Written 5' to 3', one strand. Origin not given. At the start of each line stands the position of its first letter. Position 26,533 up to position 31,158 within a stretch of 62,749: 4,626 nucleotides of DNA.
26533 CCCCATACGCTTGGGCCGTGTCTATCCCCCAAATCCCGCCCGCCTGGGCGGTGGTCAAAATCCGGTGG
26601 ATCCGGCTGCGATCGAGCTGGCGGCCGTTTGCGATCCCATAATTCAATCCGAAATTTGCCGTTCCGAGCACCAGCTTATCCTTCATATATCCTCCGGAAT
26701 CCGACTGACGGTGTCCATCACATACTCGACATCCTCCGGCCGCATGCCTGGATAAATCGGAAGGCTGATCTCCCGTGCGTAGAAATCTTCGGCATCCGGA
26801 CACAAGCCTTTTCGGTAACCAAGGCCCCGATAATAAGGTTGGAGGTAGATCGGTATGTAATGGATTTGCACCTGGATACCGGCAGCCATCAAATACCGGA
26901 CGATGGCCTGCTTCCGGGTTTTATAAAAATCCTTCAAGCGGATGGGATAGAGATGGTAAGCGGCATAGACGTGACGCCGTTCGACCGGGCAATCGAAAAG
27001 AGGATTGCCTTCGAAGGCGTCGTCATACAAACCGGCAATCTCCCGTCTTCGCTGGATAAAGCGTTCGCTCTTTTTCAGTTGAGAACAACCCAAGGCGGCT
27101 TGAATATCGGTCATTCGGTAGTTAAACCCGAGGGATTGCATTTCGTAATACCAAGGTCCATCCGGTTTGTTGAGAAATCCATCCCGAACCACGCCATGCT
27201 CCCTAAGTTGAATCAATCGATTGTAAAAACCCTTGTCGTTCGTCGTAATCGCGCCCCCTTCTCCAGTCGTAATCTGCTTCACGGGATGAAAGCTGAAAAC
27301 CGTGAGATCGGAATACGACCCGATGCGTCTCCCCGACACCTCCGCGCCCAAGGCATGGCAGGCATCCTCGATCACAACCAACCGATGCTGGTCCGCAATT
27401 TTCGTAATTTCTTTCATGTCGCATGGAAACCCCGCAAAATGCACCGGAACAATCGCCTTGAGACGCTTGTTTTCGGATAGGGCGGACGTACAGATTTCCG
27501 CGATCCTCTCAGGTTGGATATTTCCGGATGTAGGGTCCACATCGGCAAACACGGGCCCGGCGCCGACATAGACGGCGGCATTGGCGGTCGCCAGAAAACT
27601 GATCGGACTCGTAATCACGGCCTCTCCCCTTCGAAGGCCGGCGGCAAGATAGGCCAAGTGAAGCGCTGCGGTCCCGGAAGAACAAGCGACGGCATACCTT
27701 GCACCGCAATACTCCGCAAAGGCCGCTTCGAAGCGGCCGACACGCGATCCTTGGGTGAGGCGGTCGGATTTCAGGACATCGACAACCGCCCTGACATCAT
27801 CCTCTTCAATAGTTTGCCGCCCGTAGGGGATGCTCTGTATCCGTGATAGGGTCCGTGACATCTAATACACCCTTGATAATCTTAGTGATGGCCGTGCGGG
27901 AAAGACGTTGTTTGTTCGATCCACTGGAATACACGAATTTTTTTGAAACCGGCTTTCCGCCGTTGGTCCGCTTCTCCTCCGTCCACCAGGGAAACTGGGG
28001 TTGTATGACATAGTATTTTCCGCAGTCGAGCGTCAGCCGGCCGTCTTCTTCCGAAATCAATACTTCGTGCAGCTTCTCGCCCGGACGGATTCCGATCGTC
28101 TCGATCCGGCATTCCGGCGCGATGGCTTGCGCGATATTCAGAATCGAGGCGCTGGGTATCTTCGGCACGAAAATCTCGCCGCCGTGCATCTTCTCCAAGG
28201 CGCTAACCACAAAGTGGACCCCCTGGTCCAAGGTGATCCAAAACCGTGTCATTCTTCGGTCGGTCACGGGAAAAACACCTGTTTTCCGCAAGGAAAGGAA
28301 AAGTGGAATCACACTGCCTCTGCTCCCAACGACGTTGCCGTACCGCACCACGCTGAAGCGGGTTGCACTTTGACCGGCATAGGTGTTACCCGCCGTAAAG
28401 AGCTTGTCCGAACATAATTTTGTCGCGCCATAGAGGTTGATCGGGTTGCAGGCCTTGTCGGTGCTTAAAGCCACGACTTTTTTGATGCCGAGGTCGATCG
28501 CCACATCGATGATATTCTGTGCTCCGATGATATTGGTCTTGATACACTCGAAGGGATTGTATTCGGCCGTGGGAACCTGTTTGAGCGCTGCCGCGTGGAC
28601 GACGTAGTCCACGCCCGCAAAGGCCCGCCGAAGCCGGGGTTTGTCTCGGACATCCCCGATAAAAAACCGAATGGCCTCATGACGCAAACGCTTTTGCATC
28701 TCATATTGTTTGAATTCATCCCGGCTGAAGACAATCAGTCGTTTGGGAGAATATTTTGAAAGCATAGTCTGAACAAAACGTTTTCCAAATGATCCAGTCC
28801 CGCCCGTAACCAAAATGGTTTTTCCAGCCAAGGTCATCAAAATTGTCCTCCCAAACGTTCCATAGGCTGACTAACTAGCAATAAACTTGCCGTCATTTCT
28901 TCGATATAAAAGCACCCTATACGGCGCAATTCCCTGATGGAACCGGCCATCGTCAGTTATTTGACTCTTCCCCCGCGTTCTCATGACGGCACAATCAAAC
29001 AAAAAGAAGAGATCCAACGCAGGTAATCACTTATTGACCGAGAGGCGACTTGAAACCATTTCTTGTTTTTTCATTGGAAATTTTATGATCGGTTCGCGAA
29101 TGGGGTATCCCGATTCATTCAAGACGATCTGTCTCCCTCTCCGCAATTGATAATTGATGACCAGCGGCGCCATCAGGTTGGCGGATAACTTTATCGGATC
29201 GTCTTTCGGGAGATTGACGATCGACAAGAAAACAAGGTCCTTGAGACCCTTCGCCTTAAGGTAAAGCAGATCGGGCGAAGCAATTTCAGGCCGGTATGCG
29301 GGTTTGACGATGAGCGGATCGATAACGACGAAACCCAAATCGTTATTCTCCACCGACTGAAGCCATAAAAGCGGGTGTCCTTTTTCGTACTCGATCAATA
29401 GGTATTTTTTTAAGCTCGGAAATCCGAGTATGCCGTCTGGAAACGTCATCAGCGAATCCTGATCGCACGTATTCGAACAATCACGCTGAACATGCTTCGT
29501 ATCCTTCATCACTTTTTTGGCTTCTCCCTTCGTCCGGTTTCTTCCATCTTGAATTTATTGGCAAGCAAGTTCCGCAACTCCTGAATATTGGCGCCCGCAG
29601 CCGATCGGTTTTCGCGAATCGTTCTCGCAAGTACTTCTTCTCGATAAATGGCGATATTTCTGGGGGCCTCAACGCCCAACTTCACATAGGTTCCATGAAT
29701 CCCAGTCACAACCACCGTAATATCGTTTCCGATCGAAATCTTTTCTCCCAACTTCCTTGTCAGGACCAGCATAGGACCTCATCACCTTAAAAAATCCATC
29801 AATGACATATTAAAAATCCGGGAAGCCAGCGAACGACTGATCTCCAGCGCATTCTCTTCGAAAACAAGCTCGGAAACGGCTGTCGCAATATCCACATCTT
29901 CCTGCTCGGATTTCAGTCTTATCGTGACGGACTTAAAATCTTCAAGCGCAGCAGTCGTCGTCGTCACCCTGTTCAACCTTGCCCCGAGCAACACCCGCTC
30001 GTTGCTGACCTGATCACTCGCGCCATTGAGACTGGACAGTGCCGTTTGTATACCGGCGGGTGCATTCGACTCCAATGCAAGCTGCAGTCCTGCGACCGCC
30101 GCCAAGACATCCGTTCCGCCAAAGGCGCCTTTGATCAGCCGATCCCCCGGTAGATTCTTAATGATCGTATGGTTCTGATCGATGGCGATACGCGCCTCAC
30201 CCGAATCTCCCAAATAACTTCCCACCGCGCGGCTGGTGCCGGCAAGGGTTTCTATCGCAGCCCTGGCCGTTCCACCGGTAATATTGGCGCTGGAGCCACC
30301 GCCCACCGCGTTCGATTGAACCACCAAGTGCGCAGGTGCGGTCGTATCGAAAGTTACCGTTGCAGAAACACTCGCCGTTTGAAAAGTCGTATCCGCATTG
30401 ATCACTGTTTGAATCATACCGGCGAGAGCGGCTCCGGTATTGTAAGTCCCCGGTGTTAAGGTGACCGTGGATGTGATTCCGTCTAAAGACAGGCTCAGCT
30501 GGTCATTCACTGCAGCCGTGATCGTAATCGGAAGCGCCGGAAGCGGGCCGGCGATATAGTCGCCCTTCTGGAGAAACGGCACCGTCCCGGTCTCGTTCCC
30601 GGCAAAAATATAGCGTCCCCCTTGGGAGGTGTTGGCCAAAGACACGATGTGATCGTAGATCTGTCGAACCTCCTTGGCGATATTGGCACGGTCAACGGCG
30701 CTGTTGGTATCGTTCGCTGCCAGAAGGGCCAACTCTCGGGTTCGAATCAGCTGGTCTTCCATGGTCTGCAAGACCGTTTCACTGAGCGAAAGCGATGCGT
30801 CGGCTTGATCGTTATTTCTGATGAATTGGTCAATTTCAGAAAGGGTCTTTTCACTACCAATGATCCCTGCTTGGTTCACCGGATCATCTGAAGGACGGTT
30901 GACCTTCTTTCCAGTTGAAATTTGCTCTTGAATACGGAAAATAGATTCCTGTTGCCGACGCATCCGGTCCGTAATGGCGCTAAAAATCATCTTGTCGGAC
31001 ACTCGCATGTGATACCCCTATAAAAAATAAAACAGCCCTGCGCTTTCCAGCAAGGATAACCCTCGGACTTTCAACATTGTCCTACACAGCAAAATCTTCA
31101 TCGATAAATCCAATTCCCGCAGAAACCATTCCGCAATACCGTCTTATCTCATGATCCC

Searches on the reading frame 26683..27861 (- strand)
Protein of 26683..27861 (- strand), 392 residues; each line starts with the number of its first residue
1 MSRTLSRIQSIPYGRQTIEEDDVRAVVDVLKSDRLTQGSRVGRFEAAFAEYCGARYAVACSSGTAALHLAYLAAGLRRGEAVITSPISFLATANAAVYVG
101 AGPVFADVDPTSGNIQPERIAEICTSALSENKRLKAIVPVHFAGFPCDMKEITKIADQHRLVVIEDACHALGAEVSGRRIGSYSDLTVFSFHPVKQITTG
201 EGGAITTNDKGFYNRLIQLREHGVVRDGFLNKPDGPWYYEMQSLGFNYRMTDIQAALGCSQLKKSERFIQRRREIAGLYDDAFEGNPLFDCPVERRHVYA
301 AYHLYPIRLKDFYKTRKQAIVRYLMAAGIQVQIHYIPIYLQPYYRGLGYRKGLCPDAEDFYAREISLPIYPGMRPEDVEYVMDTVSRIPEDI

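Call 10: search_protein_families(library=pfam, proteins=[window:26683-27861:-], max_evalue=0.001)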
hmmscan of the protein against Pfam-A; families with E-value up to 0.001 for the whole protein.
window:26683-27861:- (392 aa): 2 families
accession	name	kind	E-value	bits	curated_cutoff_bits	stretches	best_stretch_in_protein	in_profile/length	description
PF01041.23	DegT_DnrJ_EryC1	-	6.3e-122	407.7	19.8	1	17-385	2-359/360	DegT/DnrJ/EryC1/StrS aminotransferase family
PF01212.27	Beta_elim_lyase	-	4.8e-09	36.4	27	1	39-274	32-221/288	Beta-eliminating lyase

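Call 54: search_protein_families(library=ncbifam, proteins=[window:26683-27861:-], max_evalue=0.0001)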
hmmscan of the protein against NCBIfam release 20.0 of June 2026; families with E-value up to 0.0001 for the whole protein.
window:26683-27861:- (392 aa): 7 families
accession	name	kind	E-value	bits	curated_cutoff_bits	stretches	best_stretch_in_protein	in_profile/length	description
TIGR03588.1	PseC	equivalog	1.3e-152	508.2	423.5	1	11-387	2-378/380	UDP-4-amino-4,6-dideoxy-N-acetyl-beta-L-altrosamine transaminase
TIGR04181.1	NHT_00031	hypoth_equivalog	1.6e-77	260.8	420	1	18-368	8-357/359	LegC family aminotransferase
NF008658.2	PRK11658.1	equivalog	2e-76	257.1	631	1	11-388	5-376/379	UDP-4-amino-4-deoxy-L-arabinose aminotransferase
NF008687.0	PRK11706.1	equivalog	5.3e-67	226.2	375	1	11-387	2-372/375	dTDP-4-amino-4,6-dideoxygalactose transaminase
NF011936.0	PRK15407.1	equivalog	3e-56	191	423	1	9-388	35-435/440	lipopolysaccharide biosynthesis protein RfbH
TIGR02379.1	ECA_wecE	subfamily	7.4e-55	186.2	434.85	1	11-387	2-373/376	dTDP-4-amino-4,6-dideoxy-D-glucose transaminase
TIGR04427.1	PLP_DesI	equivalog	1.7e-51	175.6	650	1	32-385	44-379/390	dTDP-4-dehydro-6-deoxyglucose aminotransferase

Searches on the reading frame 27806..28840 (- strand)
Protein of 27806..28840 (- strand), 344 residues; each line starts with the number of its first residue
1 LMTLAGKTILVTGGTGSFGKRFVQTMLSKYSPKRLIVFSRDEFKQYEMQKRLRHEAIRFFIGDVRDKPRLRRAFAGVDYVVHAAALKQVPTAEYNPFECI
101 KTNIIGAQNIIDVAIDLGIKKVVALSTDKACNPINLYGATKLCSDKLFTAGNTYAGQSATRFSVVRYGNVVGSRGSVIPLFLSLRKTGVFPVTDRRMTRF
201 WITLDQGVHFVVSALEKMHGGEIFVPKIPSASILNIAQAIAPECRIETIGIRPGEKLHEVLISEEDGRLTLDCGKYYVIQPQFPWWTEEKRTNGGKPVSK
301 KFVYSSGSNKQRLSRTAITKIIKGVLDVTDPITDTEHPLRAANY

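Call 10: search_protein_families(library=pfam, proteins=[window:27806-28840:-], max_evalue=0.001)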
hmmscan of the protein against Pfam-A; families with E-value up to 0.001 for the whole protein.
window:27806-28840:- (344 aa): 10 families
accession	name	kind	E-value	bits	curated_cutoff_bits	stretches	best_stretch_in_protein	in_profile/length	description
PF02719.21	Polysacc_synt_2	-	1.8e-100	336.4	20.2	1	9-280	1-292/293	Polysaccharide biosynthesis protein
PF01370.27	Epimerase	-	1.7e-25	90.3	20.9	1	9-223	1-236/240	NAD dependent epimerase/dehydratase family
PF01073.25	3Beta_HSD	-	1.2e-16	61.1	22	1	10-133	1-122/280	3-beta hydroxysteroid dehydrogenase/isomerase family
PF16363.11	GDP_Man_Dehyd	-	1.4e-14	54.7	27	1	10-128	1-130/332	GDP-mannose 4,6 dehydratase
PF13460.12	NAD_binding_10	-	1.5e-09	38.5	27.2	1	13-131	1-102/184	NAD(P)H-binding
PF05368.20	NmrA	-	1.1e-08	35.5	27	1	7-123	3-103/298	NmrA-like family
PF07993.18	NAD_binding_4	-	4.1e-08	33.1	20.1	1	11-133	1-142/258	Male sterility protein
PF04321.23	RmlD_sub_bind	-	5.5e-08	32.7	27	1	8-175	2-156/287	RmlD substrate binding domain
PF08659.16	KR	-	4.1e-05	24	22.6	1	8-78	2-76/180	KR domain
PF00106.31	adh_short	-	0.00016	21.6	26.6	1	7-117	1-122/195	short chain dehydrogenase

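Call 54: search_protein_families(library=ncbifam, proteins=[window:27806-28840:-], max_evalue=0.0001)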
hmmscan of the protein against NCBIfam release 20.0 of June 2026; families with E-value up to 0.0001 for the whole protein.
window:27806-28840:- (344 aa): 18 families
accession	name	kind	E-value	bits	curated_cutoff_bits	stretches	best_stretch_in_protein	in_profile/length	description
TIGR03589.1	PseB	equivalog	1.2e-154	514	407.75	1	5-321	3-323/324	UDP-N-acetylglucosamine 4,6-dehydratase (inverting)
TIGR04130.1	FnlA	equivalog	7.1e-75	252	730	1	5-320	3-323/337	UDP-N-acetylglucosamine 4,6-dehydratase/5-epimerase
TIGR04180.1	EDH_00030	hypoth_equivalog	9.3e-17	61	475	1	9-129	1-123/297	NAD-dependent 4,6-dehydratase LegB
TIGR01179.1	galE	equivalog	2.9e-14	52.6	262.3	1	9-174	2-180/332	UDP-glucose 4-epimerase GalE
TIGR01181.1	dTDP_gluc_dehyt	equivalog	4.3e-13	49.1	365.1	1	9-138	2-136/321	dTDP-glucose 4,6-dehydratase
TIGR03466.1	HpnA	hypoth_equivalog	1.6e-12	47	367.65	1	8-127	2-113/327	hopanoid-associated sugar epimerase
NF041293.1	G6PDh_Azf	equivalog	2.2e-11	43.6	400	1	7-131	3-119/252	NAD-dependent glucose-6-phosphate dehydrogenase Azf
TIGR02197.1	heptose_epim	equivalog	3.2e-10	39.7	274.6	1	9-174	1-174/316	ADP-glyceromanno-heptose 6-epimerase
NF052578.1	StrlDmthSdmBMthl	equivalog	9.3e-10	38.7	600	1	8-131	2-117/328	sterol demethylase protein SdmB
TIGR02622.1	CDP_4_6_dhtase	equivalog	1.9e-09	37.1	278.45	1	5-130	3-132/352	CDP-glucose 4,6-dehydratase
NF042422.1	oxyalk_red_OleD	equivalog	2.2e-09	37.1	580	1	9-128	3-111/329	2-alkyl-3-oxoalkanoate reductase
TIGR01214.1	rmlD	equivalog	7.2e-09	35.1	224.05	1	8-170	1-150/285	dTDP-4-dehydrorhamnose reductase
NF042423.1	oxyalk_red_Shew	equivalog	2.4e-08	33.4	580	1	7-128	9-119/331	2-alkyl-3-oxoalkanoate reductase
NF007956.0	PRK10675.1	subfamily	1.3e-06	27.8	394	1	9-126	3-123/338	UDP-glucose 4-epimerase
NF005539.0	PRK07201.1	equivalog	1.9e-06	26.9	549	1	9-117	3-115/657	SDR family oxidoreductase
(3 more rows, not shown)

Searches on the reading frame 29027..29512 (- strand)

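Call 10: search_protein_families(library=pfam, proteins=[window:29027-29512:-], max_evalue=0.001)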
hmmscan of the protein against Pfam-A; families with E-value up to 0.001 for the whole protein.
window:29027-29512:- (161 aa): 1 family
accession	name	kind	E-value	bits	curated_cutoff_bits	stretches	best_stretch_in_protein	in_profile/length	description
PF02623.20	FliW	-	1.3e-35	122.3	25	1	23-142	2-122/122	FliW protein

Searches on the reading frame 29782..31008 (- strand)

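Call 10: search_protein_families(library=pfam, proteins=[window:29782-31008:-], max_evalue=0.001)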
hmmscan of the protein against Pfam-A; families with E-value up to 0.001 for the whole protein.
window:29782-31008:- (408 aa): 2 families
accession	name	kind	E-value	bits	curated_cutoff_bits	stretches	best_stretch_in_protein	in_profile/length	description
PF00669.25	Flagellin_N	-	2e-18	67.2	26.6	1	5-140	3-139/139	Bacterial flagellin N-terminal helical region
PF00700.27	Flagellin_C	-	2e-06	28.4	23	1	327-407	4-86/86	Bacterial flagellin C-terminal helical region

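Call 54: search_protein_families(library=ncbifam, proteins=[window:29782-31008:-], max_evalue=0.0001)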
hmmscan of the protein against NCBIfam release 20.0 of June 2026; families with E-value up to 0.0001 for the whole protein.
window:29782-31008:- (408 aa): 22 families
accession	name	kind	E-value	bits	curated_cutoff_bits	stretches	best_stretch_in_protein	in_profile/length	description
TIGR02550.1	flagell_flgL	equivalog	2.4e-67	228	127.2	1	2-407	1-387/387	flagellar hook-associated protein FlgL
NF005187.0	PRK06663.1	equivalog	1.5e-37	129.4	337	2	1-145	2-147/419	flagellar hook-associated protein 3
NF009361.0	PRK12717.1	equivalog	3e-33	115.2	407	2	1-150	1-151/524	flagellar hook-associated protein 3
NF005980.0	PRK08073.1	equivalog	4.6e-30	104.9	291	1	1-152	1-152/287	flagellar hook-associated protein 3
NF006265.0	PRK08412.1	equivalog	1.6e-28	99.4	749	1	1-151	1-151/827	flagellar hook-associated protein FlgL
NF011282.0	PRK14692.1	equivalog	3.6e-24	85.1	878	1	1-152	1-152/749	flagellar hook-associated protein FlgL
NF006489.0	PRK08913.1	equivalog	2.7e-16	59.9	217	1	15-407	17-302/303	flagellin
NF004669.0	PRK06008.1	equivalog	2.5e-15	56.7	230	2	3-177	6-173/348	flagellar hook-associated family protein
NF009362.0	PRK12718.1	equivalog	2.4e-14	53.3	602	1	1-145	1-146/510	flagellar hook-associated protein FlgL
NF009449.0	PRK12807.1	subfamily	2.3e-12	47.1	347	1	12-205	12-203/287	flagellin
NF006468.0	PRK08869.1-3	subfamily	1.1e-11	44.4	436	1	20-138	22-141/378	polar flagellin E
NF009445.0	PRK12803.1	equivalog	1.9e-11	43.8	450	1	24-131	24-131/335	flagellin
NF009444.0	PRK12802.1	equivalog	7.5e-11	42.1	332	1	18-206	20-206/282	flagellin domain-containing protein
NF005294.0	PRK06819.1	subfamily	5.3e-10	39.4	387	1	16-381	18-347/376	FliC/FljB family flagellin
NF006466.0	PRK08869.1-1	subfamily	1.1e-09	38.3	426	1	23-138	25-141/377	flagellin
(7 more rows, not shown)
